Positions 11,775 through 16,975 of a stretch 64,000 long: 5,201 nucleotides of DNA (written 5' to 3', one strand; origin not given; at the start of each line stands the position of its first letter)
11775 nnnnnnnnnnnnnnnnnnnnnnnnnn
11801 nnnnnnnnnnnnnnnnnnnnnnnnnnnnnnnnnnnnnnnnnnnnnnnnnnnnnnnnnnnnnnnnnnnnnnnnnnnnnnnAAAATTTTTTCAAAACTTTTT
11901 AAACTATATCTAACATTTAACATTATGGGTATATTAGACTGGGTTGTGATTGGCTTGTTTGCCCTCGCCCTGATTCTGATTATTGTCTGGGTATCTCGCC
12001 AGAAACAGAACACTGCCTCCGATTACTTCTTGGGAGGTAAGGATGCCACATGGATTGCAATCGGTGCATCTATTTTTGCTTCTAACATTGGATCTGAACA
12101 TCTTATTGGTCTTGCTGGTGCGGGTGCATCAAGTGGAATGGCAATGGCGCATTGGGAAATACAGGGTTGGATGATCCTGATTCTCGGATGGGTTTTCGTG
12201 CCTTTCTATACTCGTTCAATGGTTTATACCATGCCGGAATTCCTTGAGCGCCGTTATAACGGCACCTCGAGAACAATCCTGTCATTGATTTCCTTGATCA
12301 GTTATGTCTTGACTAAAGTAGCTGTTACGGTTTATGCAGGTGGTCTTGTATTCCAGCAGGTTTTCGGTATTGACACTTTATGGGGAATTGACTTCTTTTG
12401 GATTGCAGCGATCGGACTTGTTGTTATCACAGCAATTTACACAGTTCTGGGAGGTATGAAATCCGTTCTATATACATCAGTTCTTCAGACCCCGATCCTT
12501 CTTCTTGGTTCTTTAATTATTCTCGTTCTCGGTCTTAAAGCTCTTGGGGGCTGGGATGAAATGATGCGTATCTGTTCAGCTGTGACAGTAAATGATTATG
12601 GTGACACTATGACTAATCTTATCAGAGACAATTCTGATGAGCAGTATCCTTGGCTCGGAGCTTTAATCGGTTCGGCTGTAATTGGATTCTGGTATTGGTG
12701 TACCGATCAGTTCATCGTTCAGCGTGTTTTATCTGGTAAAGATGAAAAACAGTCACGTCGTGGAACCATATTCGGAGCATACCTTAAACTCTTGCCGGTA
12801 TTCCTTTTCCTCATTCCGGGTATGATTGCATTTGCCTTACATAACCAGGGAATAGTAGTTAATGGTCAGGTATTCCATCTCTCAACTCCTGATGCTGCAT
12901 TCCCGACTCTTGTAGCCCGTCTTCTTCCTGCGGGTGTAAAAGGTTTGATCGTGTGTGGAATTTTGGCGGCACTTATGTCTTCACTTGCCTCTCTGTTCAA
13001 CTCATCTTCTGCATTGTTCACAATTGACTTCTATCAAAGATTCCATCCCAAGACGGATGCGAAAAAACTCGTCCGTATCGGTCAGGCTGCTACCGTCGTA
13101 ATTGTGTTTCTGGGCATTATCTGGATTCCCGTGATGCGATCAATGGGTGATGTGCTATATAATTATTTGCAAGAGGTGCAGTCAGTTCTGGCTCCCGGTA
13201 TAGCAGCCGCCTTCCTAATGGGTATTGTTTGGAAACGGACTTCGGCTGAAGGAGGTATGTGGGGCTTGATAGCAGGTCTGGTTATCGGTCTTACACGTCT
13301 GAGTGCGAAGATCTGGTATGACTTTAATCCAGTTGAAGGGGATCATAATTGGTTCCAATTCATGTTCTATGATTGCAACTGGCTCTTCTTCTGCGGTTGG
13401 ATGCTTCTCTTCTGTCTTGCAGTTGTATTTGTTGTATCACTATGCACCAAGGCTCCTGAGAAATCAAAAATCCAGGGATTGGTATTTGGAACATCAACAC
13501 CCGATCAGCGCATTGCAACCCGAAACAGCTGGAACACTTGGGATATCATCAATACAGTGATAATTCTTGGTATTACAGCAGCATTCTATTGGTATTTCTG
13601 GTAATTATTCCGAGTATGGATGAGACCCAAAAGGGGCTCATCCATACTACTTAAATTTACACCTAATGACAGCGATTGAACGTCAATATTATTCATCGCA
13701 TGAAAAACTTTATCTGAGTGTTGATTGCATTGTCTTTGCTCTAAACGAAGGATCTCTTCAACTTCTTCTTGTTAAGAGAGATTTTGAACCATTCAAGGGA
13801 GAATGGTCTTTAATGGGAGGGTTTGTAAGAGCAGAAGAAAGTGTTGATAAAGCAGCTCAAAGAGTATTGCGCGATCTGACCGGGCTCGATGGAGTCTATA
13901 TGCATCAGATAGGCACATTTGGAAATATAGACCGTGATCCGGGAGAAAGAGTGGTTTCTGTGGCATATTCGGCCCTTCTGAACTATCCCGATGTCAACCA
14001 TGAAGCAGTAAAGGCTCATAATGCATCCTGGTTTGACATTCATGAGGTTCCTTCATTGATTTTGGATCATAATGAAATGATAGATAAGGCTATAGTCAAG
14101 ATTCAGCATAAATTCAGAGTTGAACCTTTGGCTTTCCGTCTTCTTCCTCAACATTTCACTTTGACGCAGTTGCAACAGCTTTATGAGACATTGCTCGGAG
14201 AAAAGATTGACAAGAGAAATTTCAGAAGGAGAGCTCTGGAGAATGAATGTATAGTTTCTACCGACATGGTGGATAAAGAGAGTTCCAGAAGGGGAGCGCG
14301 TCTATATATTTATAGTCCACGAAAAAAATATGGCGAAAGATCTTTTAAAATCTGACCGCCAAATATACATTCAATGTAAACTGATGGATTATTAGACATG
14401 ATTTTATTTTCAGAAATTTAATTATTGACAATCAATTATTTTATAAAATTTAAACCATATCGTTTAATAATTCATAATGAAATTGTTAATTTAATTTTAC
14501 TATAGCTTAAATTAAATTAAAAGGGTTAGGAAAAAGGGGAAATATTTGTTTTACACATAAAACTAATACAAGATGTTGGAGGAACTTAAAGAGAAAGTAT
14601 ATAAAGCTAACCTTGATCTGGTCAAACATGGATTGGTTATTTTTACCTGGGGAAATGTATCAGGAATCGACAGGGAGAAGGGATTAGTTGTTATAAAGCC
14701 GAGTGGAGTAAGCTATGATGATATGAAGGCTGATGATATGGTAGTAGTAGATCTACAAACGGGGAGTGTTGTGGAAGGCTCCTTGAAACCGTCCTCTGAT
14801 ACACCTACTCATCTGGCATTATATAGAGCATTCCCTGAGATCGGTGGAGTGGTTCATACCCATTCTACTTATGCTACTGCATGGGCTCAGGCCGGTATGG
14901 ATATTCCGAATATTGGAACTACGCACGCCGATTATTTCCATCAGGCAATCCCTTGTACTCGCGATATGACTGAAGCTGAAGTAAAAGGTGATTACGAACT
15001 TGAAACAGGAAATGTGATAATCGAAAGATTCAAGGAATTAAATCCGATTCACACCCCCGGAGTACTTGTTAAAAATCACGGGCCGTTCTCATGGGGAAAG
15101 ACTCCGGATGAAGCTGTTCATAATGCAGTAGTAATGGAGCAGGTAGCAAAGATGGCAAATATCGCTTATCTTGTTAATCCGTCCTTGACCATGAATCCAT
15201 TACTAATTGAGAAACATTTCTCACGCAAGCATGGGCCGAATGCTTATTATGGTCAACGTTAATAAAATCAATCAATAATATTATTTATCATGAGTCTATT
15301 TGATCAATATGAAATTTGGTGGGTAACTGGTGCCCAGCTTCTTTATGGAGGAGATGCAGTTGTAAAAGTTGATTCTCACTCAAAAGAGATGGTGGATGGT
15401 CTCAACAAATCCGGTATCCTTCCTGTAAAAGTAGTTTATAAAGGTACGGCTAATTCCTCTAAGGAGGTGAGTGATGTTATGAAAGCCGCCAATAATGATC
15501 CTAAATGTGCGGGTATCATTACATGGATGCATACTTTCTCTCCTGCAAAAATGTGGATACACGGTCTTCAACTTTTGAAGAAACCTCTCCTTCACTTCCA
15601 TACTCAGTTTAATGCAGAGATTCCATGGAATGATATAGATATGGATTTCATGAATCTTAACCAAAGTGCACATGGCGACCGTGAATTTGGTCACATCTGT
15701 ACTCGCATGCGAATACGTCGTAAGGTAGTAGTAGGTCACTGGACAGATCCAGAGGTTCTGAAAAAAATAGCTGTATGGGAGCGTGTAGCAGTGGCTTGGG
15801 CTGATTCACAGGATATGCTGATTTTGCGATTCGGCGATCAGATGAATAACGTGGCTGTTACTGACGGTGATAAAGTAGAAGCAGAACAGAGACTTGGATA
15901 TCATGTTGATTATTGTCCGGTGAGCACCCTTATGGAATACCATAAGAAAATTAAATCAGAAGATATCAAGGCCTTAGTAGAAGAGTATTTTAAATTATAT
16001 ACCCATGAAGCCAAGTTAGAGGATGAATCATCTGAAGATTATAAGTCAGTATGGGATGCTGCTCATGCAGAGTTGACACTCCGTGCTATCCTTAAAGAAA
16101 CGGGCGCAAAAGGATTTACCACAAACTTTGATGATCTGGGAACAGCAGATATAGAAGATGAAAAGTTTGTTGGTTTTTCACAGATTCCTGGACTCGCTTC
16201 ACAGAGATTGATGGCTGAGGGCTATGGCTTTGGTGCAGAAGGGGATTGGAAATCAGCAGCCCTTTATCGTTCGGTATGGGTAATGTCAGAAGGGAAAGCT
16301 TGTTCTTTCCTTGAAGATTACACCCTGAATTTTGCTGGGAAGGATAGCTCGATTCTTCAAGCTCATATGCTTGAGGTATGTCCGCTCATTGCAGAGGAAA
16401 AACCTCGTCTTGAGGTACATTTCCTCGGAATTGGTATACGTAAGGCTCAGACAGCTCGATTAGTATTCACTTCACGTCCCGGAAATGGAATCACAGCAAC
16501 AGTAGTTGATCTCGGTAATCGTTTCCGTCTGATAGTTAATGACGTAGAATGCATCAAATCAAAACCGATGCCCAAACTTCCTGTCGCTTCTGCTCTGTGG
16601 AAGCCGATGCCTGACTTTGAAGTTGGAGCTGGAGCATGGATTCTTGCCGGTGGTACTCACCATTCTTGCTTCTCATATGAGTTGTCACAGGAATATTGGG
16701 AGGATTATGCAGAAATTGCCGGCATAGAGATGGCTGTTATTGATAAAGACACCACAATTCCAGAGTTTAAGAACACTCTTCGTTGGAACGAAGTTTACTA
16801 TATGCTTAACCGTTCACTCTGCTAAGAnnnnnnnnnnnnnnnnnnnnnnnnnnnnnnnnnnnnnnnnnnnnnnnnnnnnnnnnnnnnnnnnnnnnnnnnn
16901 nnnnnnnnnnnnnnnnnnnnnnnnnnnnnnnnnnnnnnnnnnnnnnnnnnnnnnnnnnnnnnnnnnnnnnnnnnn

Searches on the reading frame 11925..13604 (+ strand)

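Call 57: search_protein_families(library=pfam, proteins=[window:11925-13604:+])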
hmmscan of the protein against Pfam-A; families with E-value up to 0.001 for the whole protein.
window:11925-13604:+ (559 aa): 1 family
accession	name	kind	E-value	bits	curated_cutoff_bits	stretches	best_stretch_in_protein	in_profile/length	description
PF00474.23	SSF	-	6.2e-87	292.5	22.8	1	34-451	1-406/406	Sodium:solute symporter family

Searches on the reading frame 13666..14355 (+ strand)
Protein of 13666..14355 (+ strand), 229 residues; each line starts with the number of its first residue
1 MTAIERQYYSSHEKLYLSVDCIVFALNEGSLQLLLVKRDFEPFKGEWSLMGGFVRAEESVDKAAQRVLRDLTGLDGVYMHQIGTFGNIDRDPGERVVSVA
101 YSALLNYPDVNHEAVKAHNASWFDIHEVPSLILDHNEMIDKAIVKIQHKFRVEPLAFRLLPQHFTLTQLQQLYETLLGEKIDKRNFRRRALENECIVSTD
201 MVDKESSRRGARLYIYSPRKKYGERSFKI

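Call 57: search_protein_families(library=pfam, proteins=[window:13666-14355:+])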
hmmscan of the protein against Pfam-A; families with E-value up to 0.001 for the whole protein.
window:13666-14355:+ (229 aa): 3 families
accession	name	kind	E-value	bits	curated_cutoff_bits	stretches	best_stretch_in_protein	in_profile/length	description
PF21906.2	NrtR_WHD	-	8e-24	84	27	1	156-214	1-59/61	NrtR DNA-binding winged helix domain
PF00293.34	NUDIX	-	6.7e-12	46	21.1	1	19-136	6-128/134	NUDIX domain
PF19368.5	AraR_C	-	1.1e-10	42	23.8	1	154-218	3-68/82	AraR C-terminal winged HTH domain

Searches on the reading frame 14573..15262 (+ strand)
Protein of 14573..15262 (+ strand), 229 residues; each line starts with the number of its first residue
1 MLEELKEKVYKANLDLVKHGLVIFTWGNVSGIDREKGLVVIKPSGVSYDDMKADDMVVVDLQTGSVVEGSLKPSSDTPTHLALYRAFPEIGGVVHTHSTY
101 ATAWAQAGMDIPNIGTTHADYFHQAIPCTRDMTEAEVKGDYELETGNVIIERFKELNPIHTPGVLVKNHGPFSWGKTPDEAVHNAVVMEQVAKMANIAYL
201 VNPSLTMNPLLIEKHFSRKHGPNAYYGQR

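Call 58: search_protein_families(library=pfam, proteins=[window:14573-15262:+])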
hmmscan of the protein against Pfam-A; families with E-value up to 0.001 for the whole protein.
window:14573-15262:+ (229 aa): 1 family
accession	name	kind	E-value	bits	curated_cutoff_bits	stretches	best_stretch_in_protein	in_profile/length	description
PF00596.27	Aldolase_II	-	1.1e-56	192.1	22.2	1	8-195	2-182/183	Class II Aldolase and Adducin N-terminal domain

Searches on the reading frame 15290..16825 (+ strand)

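Call 58: search_protein_families(library=pfam, proteins=[window:15290-16825:+])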
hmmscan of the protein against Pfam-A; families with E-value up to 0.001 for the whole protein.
window:15290-16825:+ (511 aa): 3 families
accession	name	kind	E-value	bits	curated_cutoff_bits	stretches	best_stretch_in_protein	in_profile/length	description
PF02610.21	AraA_N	-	6.3e-82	273.7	24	1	7-174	1-168/168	L-arabinose isomerase N-terminal domain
PF11762.14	Arabinose_Iso_C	-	9e-60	201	25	1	338-480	2-144/144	L-arabinose isomerase C-terminal domain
PF24856.1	AraA_central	-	4.8e-55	186.5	24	1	178-335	2-148/148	L-arabinose isomerase central domain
